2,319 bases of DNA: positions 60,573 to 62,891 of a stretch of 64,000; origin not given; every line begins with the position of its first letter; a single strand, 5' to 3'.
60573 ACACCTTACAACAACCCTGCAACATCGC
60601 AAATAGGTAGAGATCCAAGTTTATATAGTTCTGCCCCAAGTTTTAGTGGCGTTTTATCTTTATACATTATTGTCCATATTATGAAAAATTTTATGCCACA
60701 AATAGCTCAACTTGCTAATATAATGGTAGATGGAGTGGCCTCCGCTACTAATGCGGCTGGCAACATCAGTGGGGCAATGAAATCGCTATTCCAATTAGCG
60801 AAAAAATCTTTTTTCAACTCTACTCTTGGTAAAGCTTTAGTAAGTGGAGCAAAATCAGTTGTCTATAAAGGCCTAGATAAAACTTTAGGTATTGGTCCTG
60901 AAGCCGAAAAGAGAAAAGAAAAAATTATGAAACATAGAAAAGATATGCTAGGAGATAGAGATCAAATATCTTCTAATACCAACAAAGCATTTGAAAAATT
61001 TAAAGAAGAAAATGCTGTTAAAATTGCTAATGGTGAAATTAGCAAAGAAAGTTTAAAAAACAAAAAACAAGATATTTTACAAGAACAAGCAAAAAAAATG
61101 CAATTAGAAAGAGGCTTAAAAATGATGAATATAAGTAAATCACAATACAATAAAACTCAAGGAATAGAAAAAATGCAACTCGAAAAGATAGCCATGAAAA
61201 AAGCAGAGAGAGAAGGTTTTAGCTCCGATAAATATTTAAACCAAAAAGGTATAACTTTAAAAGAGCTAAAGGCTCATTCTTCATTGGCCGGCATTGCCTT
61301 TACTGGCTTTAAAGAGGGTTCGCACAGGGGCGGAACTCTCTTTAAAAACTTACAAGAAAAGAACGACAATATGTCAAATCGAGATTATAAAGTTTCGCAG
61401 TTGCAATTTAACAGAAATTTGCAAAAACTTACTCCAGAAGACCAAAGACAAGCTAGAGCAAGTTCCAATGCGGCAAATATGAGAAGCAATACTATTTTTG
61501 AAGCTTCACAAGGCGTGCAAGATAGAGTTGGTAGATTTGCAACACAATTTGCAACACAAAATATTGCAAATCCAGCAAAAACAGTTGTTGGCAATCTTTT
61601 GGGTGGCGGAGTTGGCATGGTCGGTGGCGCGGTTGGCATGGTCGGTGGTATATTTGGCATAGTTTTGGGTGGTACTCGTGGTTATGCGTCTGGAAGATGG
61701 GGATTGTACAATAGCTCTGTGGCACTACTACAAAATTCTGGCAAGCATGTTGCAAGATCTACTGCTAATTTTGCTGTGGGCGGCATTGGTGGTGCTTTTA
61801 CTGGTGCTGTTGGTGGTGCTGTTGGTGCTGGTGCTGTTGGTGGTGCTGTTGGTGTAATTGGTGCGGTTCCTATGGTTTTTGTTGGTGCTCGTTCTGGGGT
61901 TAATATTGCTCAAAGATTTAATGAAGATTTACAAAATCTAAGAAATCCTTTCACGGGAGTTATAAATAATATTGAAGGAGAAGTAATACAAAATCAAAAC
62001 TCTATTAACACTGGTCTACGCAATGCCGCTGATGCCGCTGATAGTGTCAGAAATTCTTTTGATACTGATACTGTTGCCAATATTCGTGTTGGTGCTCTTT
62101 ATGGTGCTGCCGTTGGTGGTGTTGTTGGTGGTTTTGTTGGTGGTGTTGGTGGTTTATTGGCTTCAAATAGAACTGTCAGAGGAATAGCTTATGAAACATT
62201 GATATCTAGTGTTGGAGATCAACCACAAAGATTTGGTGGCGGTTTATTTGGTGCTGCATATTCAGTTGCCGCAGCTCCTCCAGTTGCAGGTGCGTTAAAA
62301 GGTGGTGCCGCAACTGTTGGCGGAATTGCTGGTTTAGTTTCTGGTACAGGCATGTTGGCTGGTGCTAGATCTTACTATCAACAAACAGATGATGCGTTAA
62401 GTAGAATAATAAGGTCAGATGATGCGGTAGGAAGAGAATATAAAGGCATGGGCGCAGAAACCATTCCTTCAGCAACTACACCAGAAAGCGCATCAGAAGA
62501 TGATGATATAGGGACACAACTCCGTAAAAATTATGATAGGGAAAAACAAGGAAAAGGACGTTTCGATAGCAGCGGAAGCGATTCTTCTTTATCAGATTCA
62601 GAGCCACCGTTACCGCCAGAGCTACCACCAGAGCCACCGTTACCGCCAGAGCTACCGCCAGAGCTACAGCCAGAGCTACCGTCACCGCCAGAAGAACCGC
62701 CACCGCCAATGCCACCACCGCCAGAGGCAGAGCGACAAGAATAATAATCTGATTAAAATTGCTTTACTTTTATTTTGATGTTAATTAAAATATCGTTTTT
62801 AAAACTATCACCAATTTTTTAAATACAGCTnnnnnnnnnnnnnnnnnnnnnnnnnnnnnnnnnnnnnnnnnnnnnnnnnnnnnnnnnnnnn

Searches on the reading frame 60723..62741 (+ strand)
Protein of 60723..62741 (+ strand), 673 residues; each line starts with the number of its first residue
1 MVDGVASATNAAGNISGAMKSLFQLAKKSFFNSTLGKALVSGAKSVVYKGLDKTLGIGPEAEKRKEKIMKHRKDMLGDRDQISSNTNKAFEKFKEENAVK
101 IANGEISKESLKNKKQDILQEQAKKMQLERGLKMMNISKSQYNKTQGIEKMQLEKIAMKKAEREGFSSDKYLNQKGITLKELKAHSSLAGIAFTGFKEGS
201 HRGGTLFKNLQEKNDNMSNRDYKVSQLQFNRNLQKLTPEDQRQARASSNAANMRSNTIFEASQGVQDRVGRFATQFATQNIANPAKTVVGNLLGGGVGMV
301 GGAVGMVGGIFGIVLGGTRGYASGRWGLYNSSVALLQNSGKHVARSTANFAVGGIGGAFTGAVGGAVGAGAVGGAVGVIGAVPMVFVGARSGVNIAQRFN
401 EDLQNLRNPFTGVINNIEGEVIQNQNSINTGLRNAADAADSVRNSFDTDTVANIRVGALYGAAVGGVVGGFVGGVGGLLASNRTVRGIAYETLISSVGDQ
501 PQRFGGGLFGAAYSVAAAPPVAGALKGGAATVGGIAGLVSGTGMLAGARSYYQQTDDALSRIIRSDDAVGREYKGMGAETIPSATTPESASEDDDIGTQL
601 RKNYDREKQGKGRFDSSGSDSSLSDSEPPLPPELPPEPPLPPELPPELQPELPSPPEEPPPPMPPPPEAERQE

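Call 68: search_protein_families(library=ncbifam, proteins=[window:60723-62741:+], max_evalue=10)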
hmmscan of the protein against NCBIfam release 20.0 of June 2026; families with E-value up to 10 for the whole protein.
window:60723-62741:+ (673 aa): 3 families
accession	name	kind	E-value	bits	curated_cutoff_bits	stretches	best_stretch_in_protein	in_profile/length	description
TIGR03789.1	pdsO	hypoth_equivalog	0.0027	17.4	152.2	1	440-486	33-79/243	sortase-associated OmpA-like protein PdsO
NF050019.1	HpsJ_like_C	equivalog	4.8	6.9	140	1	240-306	114-180/183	HpsJ-like protein, cyanoexosortase C-associated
NF040983.1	BimA_second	exception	8.1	5.2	600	0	605-667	68-130/381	trimeric autotransporter actin-nucleating factor BimA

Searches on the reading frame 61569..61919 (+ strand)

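Call 8: search_protein_families(library=pfam, proteins=[window:61569-61919:+], max_evalue=10)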
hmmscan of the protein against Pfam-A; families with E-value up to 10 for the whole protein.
seq(117 aa): 1 family
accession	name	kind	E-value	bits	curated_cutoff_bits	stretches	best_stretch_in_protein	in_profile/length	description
PF06120.16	Phage_HK97_TLTM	-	9.7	5.8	24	1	9-37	6-34/295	Tail length tape measure protein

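Call 68: search_protein_families(library=ncbifam, proteins=[window:61569-61919:+], max_evalue=10)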
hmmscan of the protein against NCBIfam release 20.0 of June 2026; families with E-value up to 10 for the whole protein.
seq(117 aa): 0 families

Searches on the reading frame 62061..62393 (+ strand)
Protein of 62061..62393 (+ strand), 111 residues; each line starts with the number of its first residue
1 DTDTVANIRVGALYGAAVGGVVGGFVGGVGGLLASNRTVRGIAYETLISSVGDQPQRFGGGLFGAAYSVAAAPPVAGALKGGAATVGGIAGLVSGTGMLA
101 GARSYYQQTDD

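Call 8: search_protein_families(library=pfam, proteins=[window:62061-62393:+], max_evalue=10)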
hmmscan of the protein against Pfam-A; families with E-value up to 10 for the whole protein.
seq(111 aa): 1 family
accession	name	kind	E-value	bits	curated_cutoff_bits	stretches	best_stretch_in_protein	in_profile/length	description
PF19180.5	DUF5862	-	0.012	16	33.3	1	10-42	31-63/68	Family of unknown function (DUF5862)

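Call 68: search_protein_families(library=ncbifam, proteins=[window:62061-62393:+], max_evalue=10)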
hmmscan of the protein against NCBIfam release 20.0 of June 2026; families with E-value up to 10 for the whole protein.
seq(111 aa): 1 family
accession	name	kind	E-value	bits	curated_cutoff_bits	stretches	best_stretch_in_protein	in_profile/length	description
TIGR03789.1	pdsO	hypoth_equivalog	0.00028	20.6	152.2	1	9-41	48-80/243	sortase-associated OmpA-like protein PdsO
